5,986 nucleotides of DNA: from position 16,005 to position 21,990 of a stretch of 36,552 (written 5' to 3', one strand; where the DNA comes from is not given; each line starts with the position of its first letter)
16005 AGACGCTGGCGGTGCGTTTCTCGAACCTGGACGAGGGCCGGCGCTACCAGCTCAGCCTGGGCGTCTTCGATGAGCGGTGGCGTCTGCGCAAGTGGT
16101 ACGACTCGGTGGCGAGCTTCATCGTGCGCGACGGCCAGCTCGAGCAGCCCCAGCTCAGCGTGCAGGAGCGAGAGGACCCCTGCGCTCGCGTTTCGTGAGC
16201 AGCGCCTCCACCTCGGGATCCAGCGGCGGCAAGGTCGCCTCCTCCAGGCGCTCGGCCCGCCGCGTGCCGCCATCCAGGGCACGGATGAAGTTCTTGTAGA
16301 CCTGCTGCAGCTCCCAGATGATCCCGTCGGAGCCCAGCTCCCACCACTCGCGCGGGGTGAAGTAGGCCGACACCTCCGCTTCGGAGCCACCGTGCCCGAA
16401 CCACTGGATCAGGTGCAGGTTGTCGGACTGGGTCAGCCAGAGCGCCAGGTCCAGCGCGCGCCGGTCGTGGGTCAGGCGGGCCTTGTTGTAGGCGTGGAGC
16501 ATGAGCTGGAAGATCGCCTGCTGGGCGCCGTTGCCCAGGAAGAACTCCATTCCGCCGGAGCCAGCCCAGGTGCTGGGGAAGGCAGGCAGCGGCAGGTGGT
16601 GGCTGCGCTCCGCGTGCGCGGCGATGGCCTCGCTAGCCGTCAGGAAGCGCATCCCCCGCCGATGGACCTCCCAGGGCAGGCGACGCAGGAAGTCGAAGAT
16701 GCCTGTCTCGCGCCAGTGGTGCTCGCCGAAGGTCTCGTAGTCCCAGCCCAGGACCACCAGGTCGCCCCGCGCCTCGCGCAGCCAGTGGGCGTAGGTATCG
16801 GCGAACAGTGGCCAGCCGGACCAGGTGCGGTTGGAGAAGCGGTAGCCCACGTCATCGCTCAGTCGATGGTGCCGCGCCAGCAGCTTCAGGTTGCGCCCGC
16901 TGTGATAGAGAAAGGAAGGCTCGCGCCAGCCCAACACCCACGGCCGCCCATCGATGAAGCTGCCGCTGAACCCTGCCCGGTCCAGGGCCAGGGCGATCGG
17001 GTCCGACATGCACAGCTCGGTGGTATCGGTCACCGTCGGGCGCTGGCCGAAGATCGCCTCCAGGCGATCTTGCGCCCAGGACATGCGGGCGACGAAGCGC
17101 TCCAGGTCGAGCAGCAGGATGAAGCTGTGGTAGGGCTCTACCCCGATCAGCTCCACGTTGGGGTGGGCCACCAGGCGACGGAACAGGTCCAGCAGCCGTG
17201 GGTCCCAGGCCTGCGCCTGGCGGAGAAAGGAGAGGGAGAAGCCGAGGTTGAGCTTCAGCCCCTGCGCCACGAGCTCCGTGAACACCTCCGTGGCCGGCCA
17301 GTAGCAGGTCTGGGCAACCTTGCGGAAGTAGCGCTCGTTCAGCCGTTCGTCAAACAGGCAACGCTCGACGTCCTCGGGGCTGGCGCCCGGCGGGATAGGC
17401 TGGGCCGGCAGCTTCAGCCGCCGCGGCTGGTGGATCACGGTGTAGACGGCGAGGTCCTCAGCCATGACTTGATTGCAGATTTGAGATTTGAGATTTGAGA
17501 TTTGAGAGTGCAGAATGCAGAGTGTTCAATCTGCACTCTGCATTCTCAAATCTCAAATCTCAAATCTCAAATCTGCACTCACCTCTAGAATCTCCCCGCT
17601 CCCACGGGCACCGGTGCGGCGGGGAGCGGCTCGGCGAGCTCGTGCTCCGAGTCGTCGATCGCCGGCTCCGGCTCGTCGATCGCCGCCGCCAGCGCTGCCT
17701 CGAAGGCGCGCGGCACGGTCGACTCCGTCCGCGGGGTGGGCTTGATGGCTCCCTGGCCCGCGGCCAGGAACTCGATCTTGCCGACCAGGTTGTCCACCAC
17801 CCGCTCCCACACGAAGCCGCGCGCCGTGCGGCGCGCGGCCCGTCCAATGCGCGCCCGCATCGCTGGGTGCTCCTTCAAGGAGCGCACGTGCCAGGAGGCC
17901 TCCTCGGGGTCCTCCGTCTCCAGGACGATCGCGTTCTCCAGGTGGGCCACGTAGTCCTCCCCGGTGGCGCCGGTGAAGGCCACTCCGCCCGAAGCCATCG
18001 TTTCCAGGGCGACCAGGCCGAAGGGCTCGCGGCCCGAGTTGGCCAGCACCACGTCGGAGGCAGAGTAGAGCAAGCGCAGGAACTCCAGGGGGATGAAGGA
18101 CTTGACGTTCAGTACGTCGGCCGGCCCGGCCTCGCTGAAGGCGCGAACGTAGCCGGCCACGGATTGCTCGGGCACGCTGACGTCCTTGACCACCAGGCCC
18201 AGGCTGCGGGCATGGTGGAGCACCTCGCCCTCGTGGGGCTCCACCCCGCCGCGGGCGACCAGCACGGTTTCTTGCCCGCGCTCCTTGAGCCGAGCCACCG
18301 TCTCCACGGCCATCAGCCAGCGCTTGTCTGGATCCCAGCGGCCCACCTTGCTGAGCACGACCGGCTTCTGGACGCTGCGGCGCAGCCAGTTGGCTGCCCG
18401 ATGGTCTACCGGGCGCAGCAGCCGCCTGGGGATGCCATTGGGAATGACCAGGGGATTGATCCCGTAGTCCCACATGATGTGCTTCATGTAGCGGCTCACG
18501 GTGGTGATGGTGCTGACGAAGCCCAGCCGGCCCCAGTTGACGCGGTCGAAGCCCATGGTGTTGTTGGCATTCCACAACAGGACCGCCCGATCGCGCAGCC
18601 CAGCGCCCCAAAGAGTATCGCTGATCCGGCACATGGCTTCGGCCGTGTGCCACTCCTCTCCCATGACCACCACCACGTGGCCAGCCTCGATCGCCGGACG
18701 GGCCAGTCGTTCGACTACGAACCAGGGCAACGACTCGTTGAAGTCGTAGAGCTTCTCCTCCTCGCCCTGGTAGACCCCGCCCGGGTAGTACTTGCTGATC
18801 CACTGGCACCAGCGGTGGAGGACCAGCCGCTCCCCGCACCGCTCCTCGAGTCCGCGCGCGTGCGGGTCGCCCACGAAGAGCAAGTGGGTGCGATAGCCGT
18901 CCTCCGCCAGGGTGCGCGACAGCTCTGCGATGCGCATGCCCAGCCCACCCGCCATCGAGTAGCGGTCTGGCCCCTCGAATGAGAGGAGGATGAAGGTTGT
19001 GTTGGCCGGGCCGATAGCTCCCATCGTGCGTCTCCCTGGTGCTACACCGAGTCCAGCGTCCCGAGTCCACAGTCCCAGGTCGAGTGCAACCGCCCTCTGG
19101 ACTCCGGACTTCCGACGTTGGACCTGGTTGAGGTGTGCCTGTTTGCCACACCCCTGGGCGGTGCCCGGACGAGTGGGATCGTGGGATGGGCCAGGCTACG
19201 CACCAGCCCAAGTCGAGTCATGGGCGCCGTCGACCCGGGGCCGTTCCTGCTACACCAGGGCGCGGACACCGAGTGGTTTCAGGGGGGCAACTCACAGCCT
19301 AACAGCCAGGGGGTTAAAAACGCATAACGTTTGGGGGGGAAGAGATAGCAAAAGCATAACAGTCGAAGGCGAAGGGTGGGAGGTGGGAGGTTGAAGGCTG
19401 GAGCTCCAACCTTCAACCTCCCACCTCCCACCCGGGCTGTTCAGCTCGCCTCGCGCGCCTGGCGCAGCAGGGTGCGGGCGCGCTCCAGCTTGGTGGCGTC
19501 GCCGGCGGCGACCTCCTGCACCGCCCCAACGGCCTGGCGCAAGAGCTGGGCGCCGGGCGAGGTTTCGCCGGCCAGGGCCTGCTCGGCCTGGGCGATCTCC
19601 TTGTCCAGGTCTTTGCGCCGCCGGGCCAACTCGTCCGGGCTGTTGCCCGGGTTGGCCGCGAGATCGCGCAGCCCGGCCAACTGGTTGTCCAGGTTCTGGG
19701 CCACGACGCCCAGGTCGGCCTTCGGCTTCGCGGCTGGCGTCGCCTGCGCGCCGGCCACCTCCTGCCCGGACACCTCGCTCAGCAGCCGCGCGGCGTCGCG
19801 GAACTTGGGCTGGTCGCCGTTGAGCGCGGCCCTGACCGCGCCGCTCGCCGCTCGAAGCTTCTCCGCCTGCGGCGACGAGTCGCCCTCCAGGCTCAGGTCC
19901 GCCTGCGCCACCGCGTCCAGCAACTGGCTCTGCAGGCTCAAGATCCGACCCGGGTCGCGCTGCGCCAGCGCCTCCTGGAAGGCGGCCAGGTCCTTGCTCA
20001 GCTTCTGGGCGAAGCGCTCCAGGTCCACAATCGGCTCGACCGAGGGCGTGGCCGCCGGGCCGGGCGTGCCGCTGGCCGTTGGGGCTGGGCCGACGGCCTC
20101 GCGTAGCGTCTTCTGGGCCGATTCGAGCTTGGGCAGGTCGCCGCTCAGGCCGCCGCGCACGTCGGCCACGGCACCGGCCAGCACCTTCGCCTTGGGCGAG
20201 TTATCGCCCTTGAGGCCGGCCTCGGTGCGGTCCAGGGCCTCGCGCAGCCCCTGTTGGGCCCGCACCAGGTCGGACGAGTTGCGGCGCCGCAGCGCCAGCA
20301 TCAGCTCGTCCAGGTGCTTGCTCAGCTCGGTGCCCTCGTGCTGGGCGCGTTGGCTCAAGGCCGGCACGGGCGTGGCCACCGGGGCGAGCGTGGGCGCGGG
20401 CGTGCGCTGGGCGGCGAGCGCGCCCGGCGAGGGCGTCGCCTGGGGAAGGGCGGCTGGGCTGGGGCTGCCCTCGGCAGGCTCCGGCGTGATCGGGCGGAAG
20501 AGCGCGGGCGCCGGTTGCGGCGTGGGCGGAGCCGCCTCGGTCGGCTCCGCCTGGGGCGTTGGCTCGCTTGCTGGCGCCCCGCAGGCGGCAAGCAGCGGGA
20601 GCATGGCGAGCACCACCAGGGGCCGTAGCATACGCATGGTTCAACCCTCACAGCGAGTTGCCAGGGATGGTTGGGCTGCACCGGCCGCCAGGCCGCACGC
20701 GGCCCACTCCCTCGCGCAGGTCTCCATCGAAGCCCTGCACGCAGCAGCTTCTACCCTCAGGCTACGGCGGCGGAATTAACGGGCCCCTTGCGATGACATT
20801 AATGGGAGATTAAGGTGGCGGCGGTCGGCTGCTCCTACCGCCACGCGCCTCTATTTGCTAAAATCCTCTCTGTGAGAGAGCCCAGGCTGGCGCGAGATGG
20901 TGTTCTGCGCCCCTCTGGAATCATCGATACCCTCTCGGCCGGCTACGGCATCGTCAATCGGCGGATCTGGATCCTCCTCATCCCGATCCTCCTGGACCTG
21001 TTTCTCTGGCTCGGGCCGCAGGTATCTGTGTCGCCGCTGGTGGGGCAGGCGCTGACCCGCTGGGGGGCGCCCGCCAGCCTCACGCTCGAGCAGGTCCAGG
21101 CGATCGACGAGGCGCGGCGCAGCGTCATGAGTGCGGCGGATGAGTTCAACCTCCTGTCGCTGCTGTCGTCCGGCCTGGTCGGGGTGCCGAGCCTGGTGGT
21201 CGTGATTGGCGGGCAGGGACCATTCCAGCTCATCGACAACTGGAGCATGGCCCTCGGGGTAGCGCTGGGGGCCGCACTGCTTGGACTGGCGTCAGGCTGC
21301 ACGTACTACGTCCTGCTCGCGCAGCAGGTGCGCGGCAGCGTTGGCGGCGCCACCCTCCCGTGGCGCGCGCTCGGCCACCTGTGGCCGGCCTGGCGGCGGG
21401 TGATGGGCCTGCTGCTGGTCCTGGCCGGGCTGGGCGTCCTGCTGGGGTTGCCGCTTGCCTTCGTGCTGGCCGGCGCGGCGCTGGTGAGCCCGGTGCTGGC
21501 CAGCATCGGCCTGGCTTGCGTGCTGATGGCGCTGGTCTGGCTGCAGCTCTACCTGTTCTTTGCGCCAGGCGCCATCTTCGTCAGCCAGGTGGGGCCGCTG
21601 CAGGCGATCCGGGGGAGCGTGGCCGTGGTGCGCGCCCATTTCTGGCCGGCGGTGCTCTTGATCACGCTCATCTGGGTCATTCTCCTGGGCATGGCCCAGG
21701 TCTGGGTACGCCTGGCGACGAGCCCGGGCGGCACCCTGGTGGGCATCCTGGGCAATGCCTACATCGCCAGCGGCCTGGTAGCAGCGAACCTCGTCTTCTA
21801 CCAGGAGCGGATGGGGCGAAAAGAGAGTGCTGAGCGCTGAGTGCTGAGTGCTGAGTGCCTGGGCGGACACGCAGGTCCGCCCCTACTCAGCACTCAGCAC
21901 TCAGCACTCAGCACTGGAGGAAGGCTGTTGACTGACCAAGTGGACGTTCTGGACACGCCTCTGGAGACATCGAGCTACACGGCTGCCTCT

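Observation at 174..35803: Family of heptanucleotide tandem repeats (STRR-like) at nine gene junctions, frequently as inverted arrays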

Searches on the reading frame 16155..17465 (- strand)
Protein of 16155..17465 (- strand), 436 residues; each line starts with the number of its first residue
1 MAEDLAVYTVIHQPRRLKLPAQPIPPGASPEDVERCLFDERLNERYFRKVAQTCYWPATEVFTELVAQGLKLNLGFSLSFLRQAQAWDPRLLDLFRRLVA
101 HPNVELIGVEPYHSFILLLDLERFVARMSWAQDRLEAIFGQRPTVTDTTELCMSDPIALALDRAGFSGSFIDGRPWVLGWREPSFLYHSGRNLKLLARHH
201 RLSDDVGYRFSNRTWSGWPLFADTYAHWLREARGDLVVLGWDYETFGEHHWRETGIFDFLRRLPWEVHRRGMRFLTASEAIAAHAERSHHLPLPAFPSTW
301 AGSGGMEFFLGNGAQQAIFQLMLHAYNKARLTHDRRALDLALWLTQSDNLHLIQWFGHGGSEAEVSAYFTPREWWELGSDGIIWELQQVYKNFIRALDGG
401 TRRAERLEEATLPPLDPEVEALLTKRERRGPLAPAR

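Call 10: search_protein_families(library=pfam, proteins=[window:16155-17465:-])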
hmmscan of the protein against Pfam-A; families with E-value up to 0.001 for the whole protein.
window:16155-17465:- (436 aa): 1 family
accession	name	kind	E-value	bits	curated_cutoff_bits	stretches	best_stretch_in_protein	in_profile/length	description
PF03065.20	Glyco_hydro_57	-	5.3e-53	180.7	21.2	1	37-287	30-285/291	Glycosyl hydrolase family 57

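Call 11: find_encoding_contigs(protein=window:16155-17465:-, flank=10000, max_places=6)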
Protein window:16155-17465:- (436 aa): no gene with exactly this product is on record in the collection.

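Call 13: find_related_loci(query=window:16155-17465:-, collection=genome_contigs, flank=10000)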
Query window:16155-17465:- (436 aa) in genome_contigs; peptide patterns used: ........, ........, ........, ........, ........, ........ (x = any residue, [..] = any of these).
160 stretches matched a pattern; 135 encode a relative of the query (tblastn E <= 1e-3); the best 80 are kept; 80 distinct loci.
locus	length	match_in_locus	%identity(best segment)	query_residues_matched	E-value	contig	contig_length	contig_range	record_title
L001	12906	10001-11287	78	4-436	0e+0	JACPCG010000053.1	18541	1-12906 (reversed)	MAG: Candidatus Rokuibacteriota bacterium isolate NC_groundwater_277_Ag_S-0.2um_71_17 S5_GD2017_2_S2_scaffold_7535, whol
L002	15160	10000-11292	72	1-436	0e+0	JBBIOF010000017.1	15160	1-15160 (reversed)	MAG: Candidatus Rokuibacteriota bacterium isolate QH2S170213_bin_273 NODE_4175_length_15160_cov_8.308375, whole genome s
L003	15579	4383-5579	75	1-399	0e+0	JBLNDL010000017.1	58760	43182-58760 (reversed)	MAG: Sphingomonadaceae bacterium isolate MAG100 PRJNA950955_bin1_renamed_16, whole genome shotgun sequence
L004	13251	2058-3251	73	1-398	0e+0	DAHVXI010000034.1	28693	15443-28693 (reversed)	MAG TPA_asm: Chloroflexi bacterium isolate clean759 k141_1290360, whole genome shotgun sequence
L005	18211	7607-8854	68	1-411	0e+0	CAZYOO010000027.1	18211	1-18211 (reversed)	MAG TPA_asm: uncultured Dehalococcoidales bacterium isolate binchicken_co334_198 genome assembly, contig: NODE_5298_leng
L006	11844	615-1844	71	1-410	0e+0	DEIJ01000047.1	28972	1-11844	MAG TPA_asm: Dehalococcoidia bacterium UBA2777 UBA2777_contig_55254, whole genome shotgun sequence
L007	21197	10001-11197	70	1-399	0e+0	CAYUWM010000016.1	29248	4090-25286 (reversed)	MAG TPA_asm: uncultured Dehalococcoidales bacterium isolate binchicken_co81_435 genome assembly, contig: NODE_1899_lengt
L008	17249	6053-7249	70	1-399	0e+0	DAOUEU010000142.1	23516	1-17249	MAG TPA_asm: Dehalococcoidia bacterium isolate N7_337 k137_1553196, whole genome shotgun sequence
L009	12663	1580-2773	69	1-398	0e+0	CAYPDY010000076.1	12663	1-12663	MAG TPA_asm: uncultured Dehalococcoidia bacterium isolate SRP192927_co7_33 genome assembly, contig: NODE_9843_length_126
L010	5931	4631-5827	69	1-399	0e+0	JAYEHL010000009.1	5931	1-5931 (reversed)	MAG: Chloroflexota bacterium isolate MAG219 MAG219_9, whole genome shotgun sequence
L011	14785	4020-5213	68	1-398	0e+0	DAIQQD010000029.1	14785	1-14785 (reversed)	MAG TPA_asm: Chloroflexota bacterium isolate CTOTU25591 NODE_1583_length_14785_cov_10.226341, whole genome shotgun seque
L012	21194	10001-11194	70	1-398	0e+0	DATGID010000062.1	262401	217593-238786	MAG TPA_asm: Ktedonobacterales bacterium isolate SMAG_U9798 k141_450116, whole genome shotgun sequence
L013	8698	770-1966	67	1-399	0e+0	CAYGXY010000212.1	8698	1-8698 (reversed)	MAG TPA_asm: uncultured Dehalococcoidales bacterium isolate ERP119294_co2_461 genome assembly, contig: k141_1603019, who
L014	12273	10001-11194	67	1-398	0e+0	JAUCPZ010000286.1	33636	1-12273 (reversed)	MAG: Dehalococcoidia bacterium isolate Bin_016 k127_813257, whole genome shotgun sequence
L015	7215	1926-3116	68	1-397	0e+0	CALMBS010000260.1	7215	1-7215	MAG TPA_asm: uncultured Chloroflexi bacterium isolate SRR8859388_bin.22_CONCOCT_v1.1_MAG genome assembly, contig: ERZ164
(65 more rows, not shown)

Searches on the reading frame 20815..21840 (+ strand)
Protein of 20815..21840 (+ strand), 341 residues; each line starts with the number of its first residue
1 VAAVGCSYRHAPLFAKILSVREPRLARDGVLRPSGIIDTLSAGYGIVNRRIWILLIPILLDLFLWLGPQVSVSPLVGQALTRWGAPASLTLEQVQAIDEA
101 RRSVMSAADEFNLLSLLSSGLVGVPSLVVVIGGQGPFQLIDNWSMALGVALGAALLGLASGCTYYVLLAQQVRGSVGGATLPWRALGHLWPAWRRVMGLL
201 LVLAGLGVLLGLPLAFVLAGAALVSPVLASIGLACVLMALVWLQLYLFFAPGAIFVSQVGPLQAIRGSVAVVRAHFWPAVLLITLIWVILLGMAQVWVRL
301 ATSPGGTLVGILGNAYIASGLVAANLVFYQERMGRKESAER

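Call 10: search_protein_families(library=pfam, proteins=[window:20815-21840:+])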
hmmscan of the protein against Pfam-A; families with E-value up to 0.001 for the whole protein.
window:20815-21840:+ (341 aa): 0 families

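Call 68: search_protein_families(library=pfam, proteins=[window:20815-21840:+], max_evalue=0.01)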
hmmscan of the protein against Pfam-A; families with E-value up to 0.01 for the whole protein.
window:20815-21840:+ (341 aa): 1 family
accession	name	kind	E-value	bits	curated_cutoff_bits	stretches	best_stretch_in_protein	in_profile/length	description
PF25231.1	DUF7847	-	0.0039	17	28.7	1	199-301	101-203/252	Domain of unknown function (DUF7847)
